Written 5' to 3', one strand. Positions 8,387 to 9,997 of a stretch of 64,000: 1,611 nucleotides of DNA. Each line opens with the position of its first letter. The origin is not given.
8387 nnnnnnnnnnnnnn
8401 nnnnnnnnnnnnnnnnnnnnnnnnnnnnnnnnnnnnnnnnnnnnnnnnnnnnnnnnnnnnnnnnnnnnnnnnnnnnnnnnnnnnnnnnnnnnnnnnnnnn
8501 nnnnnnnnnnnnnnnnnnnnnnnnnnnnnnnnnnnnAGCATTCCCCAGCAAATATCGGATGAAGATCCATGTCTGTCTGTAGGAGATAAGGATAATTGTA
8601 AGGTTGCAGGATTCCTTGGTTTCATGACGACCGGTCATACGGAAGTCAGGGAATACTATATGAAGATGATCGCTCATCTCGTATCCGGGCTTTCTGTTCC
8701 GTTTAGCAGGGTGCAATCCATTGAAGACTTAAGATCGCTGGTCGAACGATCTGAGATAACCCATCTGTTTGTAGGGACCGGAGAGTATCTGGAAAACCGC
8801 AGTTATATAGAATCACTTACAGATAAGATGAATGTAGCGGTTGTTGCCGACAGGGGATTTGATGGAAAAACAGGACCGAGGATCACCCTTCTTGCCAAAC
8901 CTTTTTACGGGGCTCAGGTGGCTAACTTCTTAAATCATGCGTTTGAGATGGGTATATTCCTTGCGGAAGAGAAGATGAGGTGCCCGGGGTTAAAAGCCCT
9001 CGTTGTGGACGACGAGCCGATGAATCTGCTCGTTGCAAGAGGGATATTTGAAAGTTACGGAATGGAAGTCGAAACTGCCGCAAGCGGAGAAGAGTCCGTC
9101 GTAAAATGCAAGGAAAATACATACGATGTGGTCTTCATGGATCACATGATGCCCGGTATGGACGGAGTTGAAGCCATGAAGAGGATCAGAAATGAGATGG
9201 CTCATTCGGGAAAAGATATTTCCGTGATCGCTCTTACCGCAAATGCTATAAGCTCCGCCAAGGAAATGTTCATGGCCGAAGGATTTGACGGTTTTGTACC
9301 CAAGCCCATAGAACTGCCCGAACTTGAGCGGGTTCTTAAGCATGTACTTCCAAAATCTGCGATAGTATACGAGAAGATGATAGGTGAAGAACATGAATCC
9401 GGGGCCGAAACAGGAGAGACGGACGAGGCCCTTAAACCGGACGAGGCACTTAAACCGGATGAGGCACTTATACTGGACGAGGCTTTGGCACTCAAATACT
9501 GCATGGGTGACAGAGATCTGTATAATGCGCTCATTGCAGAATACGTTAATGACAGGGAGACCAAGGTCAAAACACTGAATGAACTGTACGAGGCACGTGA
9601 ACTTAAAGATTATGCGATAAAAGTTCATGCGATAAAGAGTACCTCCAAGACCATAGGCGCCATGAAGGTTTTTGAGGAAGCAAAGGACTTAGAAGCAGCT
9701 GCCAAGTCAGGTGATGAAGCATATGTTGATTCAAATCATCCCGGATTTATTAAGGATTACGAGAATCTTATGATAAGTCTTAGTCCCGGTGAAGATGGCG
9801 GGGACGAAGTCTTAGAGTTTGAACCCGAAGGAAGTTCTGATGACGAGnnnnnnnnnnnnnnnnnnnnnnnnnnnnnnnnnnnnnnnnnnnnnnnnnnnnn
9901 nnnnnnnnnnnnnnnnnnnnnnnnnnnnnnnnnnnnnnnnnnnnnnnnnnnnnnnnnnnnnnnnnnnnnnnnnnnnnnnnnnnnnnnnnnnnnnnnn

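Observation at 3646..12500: Five-gene translationally coupled, multi-branch phosphorelay operon linking a LytTR regulator to c-di-GMP turnover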

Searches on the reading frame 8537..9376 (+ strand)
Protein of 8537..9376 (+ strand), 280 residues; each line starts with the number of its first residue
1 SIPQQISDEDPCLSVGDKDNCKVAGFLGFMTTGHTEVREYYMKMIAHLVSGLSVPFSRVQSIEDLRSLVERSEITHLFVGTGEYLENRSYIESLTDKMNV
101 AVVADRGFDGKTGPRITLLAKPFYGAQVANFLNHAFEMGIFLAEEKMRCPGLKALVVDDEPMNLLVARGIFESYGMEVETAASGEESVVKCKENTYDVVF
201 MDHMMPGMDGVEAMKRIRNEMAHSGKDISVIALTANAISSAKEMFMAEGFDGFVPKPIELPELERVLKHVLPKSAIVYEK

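Call 33: find_homologous_proteins(query=window:8537-9376:+, max_evalue=1e-10)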
Query seq(280 aa) (280 aa): 1191 proteins with E <= 1e-10 among 8000 candidates; the best 120 are listed.
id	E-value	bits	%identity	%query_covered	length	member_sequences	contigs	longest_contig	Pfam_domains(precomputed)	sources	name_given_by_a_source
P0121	1.2e-106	374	61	100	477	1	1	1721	PF00072.31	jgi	jgi:CheY-like chemotaxis protein/HPt (histidine-containing phosphotransfer) domain-containing protei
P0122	2.3e-97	344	67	85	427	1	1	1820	PF00072.31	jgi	jgi:CheY-like chemotaxis protein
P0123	2.7e-95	337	67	84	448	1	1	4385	PF00072.31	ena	-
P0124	4.5e-95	336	66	85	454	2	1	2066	PF00072.31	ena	-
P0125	1.4e-93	331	57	94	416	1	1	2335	PF00072.31,PF01627.29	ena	-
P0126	7.0e-86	306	61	82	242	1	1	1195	PF00072.31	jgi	jgi:CheY-like chemotaxis protein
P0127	1.6e-83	298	60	85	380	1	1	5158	PF00072.31,PF01627.29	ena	-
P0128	3.1e-80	287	51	100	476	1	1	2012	PF00072.31,PF01627.29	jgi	jgi:CheY-like chemotaxis protein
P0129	8.4e-80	286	54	94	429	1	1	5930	PF00072.31,PF01627.29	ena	-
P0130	3.8e-77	277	53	95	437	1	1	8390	PF00072.31,PF01627.29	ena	-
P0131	3.0e-76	274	68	68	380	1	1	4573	PF00072.31,PF01627.29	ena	-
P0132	3.5e-75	271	49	99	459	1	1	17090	PF00072.31,PF01627.29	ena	-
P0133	2.0e-74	268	52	92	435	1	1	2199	PF24896.2,PF00072.31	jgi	jgi:CheY-like chemotaxis protein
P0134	9.5e-74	266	50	96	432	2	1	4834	PF00072.31,PF01627.29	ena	-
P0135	6.3e-73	263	48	100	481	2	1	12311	PF00072.31,PF01627.29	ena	-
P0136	8.9e-73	263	50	95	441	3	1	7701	PF24896.2,PF00072.31,PF01627.29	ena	-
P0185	3.1e-58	215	42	94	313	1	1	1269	PF24896.2,PF00072.31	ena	-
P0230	5.1e-49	185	55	60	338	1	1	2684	PF24896.2,PF23198.2,PF00072.31,PF01627.29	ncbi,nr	ncbi:MAG: response regulator, partial [Oscillospiraceae bacterium]|nr:response regulator [Oscillospi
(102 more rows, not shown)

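Call 34: search_protein_families(library=pfam, proteins=[P0133, P0136, P0230, P0185], max_evalue=0.01)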
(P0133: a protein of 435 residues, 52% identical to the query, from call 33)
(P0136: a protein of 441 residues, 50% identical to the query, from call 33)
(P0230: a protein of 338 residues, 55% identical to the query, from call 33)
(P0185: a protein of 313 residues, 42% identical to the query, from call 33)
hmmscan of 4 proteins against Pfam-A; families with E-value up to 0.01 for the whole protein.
P0133 (435 aa): 5 families
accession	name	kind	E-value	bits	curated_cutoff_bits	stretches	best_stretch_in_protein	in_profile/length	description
PF00072.30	Response_reg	-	1.5e-25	89.9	30.2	1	142-251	2-107/111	Response regulator receiver domain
PF24896.1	Receiver_CRE1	-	1.9e-05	25.3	27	1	137-246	5-123/136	AHK4/CRE1/WOL first receiver domain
PF01627.28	Hpt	-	8.3e-05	23.2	24.6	1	321-390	2-71/84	Hpt domain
PF20274.4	cREC_REC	-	0.00042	21.4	27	1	164-227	14-79/88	Cyclic-phosphate processing Receiver domain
PF23198.2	PDE8A_N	-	0.0019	18.6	29.6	1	159-234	31-105/147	PDE8A-like, N-terminal domain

P0136 (441 aa): 3 families
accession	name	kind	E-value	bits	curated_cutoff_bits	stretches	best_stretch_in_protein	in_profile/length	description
PF00072.30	Response_reg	-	2e-25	89.6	30.2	1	141-253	2-110/111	Response regulator receiver domain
PF01627.28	Hpt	-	4.8e-08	33.6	24.6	1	315-381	2-72/84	Hpt domain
PF24896.1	Receiver_CRE1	-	2.7e-05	24.8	27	1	136-244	5-122/136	AHK4/CRE1/WOL first receiver domain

P0230 (338 aa): 5 families
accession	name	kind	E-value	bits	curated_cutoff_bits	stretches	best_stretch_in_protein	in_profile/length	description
PF00072.30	Response_reg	-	1.2e-28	100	30.2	1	42-151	2-109/111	Response regulator receiver domain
PF01627.28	Hpt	-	1.4e-08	35.3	24.6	1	218-292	2-76/84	Hpt domain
PF24896.1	Receiver_CRE1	-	4.1e-06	27.5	27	1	35-156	3-135/136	AHK4/CRE1/WOL first receiver domain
PF23198.2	PDE8A_N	-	1.2e-05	25.6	29.6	1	56-136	28-112/147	PDE8A-like, N-terminal domain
PF20274.4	cREC_REC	-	0.0032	18.5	27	1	63-123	13-77/88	Cyclic-phosphate processing Receiver domain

P0185 (313 aa): 2 families
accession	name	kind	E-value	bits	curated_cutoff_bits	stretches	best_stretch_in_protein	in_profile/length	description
PF00072.30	Response_reg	-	3.9e-25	88.6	30.2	1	142-253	2-109/111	Response regulator receiver domain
PF24896.1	Receiver_CRE1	-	1.8e-05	25.4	27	1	136-257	4-134/136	AHK4/CRE1/WOL first receiver domain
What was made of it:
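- Tried and rejected: It hits the true receiver, not the spacer (call 34).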

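Call 41: predict_structure(alignment_id=A2)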
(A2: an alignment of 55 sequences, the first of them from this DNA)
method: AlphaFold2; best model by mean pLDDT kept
length: 280 residues; sequences in the alignment: 55
mean_pLDDT: 89.5   pTM: 0.56
mean pLDDT of the five models: 89.5, 88.1, 87.4, 87.3, 86.3
residues with pLDDT >= 90: 185; 70-90: 74; 50-70: 14; < 50: 7
segments of 3 or more residues with pLDDT < 50: 138-142
pLDDT, mean of each block of 10 residues (from residue 1): 66 86 87 79 89 93 96 94 95 94 88 87 85 66 76 98 96 98 98 97 94 97 93 82 91 93 94 93
secondary structure, 60 per line:
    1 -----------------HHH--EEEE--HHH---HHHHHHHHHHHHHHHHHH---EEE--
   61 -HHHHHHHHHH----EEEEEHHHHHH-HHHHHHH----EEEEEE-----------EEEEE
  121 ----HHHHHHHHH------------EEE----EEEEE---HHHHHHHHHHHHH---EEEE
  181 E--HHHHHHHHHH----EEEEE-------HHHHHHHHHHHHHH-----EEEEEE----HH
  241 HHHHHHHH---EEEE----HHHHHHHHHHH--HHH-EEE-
elements in order: E23-26 H35-52 E56-58 H62-71 E76-80 H81-86 H88-94 E99-104 E116-120 H125-133 E146-148 E153-157 H161-173 E177-181 H184-193 E198-202 H210-223 E229-234 H239-248 E252-255 H260-270 E277-279

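Call 44: fold_search(model_id=the predicted structure, library=pdb)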
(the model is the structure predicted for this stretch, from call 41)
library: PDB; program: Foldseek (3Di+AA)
matches with E <= 10: 1565; with E <= 0.001: 487
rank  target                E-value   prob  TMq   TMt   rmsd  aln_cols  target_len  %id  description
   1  7qz2_B                1.3e-09  1.00  0.40  0.82   2.0       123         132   36  Crystal structure of GacS D1 domain in complex with BeF3- (released 2022-07-06)
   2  7qz2_A                3.9e-09  1.00  0.40  0.83   2.0       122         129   37  Crystal structure of GacS D1 domain in complex with BeF3- (released 2022-07-06)
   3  8phn                  5.3e-09  1.00  0.41  0.89   1.6       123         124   32  Receiver domain from hybrid Histidine Kinase 3 from Chaetomium thermophilum (released 2024-07-03)
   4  6qrj                  6.7e-09  1.00  0.38  0.24  15.8       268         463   20  Crystal structure of ShkA full-length in complex with AMPPNP (released 2020-01-08)
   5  7qzo_B                1.1e-08  1.00  0.42  0.84   2.2       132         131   34  Crystal structure of GacS D1 domain (released 2022-07-06)
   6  1oxk_B                6.6e-08  1.00  0.40  0.85   1.9       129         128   32  Complex between YPD1 and SLN1 response regulator domain in space group P3(2) (released 2003-12-16)
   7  2r25_B                7.1e-08  1.00  0.40  0.81   2.0       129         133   32  Complex of YPD1 and SLN1-R1 with bound Mg2+ and BeF3- (released 2008-01-15)
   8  8xat_B                8.4e-08  1.00  0.41  0.58   2.3       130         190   27  Crystal structure of AtARR1(RD-DBD) (released 2024-01-24)
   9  1dcf                  8.9e-08  1.00  0.40  0.81   2.7       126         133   34  CRYSTAL STRUCTURE OF THE RECEIVER DOMAIN OF THE ETHYLENE RECEPTOR OF ARABIDOPSIS THALIANA (released 2000-01-04)
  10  8phx_B                1.3e-07  1.00  0.39  0.80   2.3       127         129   31  Receiver Domain of the Hybrid Histidine Kinase Sln1 of Candida albicans (released 2024-07-03)
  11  8phx_A                1.4e-07  1.00  0.39  0.81   2.3       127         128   31  Receiver Domain of the Hybrid Histidine Kinase Sln1 of Candida albicans (released 2024-07-03)
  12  7c1j                  1.4e-07  1.00  0.38  0.83   2.5       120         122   32  Crystal structure of the receiver domain of sensor histidine kinase PA1611 (PA1611REC) from Pseudomonas aeruginosa PAO1  (released 2020-11-04)
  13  8xat_A                1.7e-07  1.00  0.40  0.59   2.3       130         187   27  Crystal structure of AtARR1(RD-DBD) (released 2024-01-24)
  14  5kbx_B                1.9e-07  1.00  0.39  0.72   3.6       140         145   23  Co-crystal structure of the Saccharomyces cerevisiae histidine phosphotransfer signaling protein Ypd1 and the receiver (released 2017-06-07)
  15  7p8e                  2.2e-07  1.00  0.31  0.66   8.6       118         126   36  Crystal structure of the Receiver domain of M. truncatula cytokinin receptor MtCRE1 (released 2021-10-20)
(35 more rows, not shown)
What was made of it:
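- Closest known: LadS-to-GacS and PvrS-to-RcsC kinase-to-kinase phosphorelays of Pseudomonas aeruginosa. Same: The best structural match of the g4 receiver is the GacS D1 domain (7qz2, call 44).
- Closest known: ShkA of Caulobacter. Same: The predicted g4 pseudo-receiver plus receiver aligns over 268 columns with full-length ShkA (6qrj, call 44).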

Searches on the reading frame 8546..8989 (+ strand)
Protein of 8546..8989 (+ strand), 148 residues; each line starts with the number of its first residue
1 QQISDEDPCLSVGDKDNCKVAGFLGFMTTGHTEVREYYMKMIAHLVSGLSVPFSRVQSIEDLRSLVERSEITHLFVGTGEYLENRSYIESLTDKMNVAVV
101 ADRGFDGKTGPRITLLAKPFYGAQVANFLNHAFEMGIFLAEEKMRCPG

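Call 10: search_protein_families(library=pfam, proteins=[window:8546-8989:+], max_evalue=10)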
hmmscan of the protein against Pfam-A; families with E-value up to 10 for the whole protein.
seq(148 aa): 0 families

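Call 56: predict_structure(alignment_id=A3)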
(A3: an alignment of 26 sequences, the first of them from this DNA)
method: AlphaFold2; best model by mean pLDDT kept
length: 129 residues; sequences in the alignment: 26
mean_pLDDT: 87.1   pTM: 0.83
mean pLDDT of the five models: 87.1, 86.3, 85.1, 81.7, 80.5
residues with pLDDT >= 90: 72; 70-90: 47; 50-70: 7; < 50: 3
segments of 3 or more residues with pLDDT < 50: 127-129
pLDDT, mean of each block of 10 residues (from residue 1): 86 84 78 89 92 95 92 95 94 86 89 89 61
secondary structure, 60 per line:
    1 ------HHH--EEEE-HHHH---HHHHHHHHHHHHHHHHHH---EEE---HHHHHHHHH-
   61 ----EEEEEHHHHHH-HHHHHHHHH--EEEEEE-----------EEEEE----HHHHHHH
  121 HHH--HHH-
elements in order: E12-15 H17-20 H24-41 E45-47 H51-59 E65-69 H70-75 H77-85 E88-93 E105-109 H114-123
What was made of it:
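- On ShkA-type kinase with a c-di-GMP-binding pseudo-receiver: AF2 models have pLDDT 87-89.5 (calls 41, 56).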

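Call 59: fold_search(model_id=the predicted structure, library=pdb)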
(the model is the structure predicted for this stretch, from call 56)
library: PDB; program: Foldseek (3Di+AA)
matches with E <= 10: 1176; with E <= 0.001: 2
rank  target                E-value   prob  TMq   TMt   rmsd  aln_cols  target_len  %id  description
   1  6y3x_A                8.1e-05  1.00  0.65  0.14   3.7       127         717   13  Crystal structure of the Francisella novicida lysine decarboxylase LdcF (released 2021-01-27)
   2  4ycs_C                2.8e-04  1.00  0.62  0.65   3.7       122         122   11  Crystal structure of putative lipoprotein from Peptoclostridium difficile 630 (fragment) (released 2015-03-18)
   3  4ycs_A                1.3e-03  1.00  0.62  0.65   3.6       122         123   11  Crystal structure of putative lipoprotein from Peptoclostridium difficile 630 (fragment) (released 2015-03-18)
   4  2b4a                  1.8e-03  1.00  0.59  0.65   3.5       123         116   11  Crystal structure of a response regulator receiver domain protein (bh3024) from bacillus halodurans c-125 at 2.42 A reso (released 2005-10-11)
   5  4upb_A                2.0e-03  1.00  0.61  0.14   3.8       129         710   12  Electron cryo-microscopy of the complex formed between the hexameric ATPase RavA and the decameric inducible decarboxy (released 2014-08-20)
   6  4l4u                  2.3e-03  1.00  0.64  0.25   3.6       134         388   12  Crystal structure of construct containing A. aeolicus NtrC1 receiver, central and DNA binding domains (released 2013-08-28)
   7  5fkz                  2.3e-03  1.00  0.60  0.14   3.9       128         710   12  Structure of E.coli Constitutive lysine decarboxylase (released 2016-09-21)
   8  2qtr_A                2.8e-03  0.93  0.40  0.30  11.7       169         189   14  Crystal Structure of Nicotinate Mononucleotide Adenylyltransferase (released 2008-07-15)
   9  3ooj_E                3.0e-03  1.00  0.54  0.14   7.3       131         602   11  C1A mutant of E. coli GlmS in complex with glucose-6P and glutamate (released 2011-10-19)
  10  2iyn_A                3.4e-03  1.00  0.60  0.68   3.7       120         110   12  The co-factor-induced pre-active conformation in PhoB (released 2006-08-30)
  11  3e27_B                5.4e-03  0.98  0.48  0.36   7.8       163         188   16  Nicotinic acid mononucleotide (NaMN) adenylyltransferase from Bacillus anthracis: product complex (released 2008-09-09)
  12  3ooj_C                5.7e-03  0.98  0.47  0.13   8.9       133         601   12  C1A mutant of E. coli GlmS in complex with glucose-6P and glutamate (released 2011-10-19)
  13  3mla_B                7.0e-03  0.93  0.41  0.32   8.3       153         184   16  BaNadD in complex with inhibitor 1_02 (released 2010-07-28)
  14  3dv2_A                7.4e-03  0.94  0.44  0.33  12.3       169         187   18  Crystal Structure of nicotinic acid mononucleotide adenylyltransferase from Bacillus anthracis (released 2008-11-04)
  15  3e27_D                7.4e-03  0.87  0.41  0.32  12.6       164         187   17  Nicotinic acid mononucleotide (NaMN) adenylyltransferase from Bacillus anthracis: product complex (released 2008-09-09)
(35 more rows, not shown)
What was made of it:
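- On ShkA-type kinase with a c-di-GMP-binding pseudo-receiver: Foldseek finds 6qrj over 268 columns and CheY-like folds at TM 0.60-0.65 (calls 44, 59).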

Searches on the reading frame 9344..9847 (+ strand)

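Call 10: search_protein_families(library=pfam, proteins=[window:9344-9847:+], max_evalue=10)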
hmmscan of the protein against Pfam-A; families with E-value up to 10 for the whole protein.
seq(168 aa): 2 families
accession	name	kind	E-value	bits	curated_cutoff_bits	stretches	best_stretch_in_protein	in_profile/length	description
PF01627.28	Hpt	-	0.00063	20.4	24.6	1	63-125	2-64/84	Hpt domain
PF20819.2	T4_Rnl1_C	-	0.062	14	27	1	59-125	38-108/122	T4 RNA ligase 1, C-terminal domain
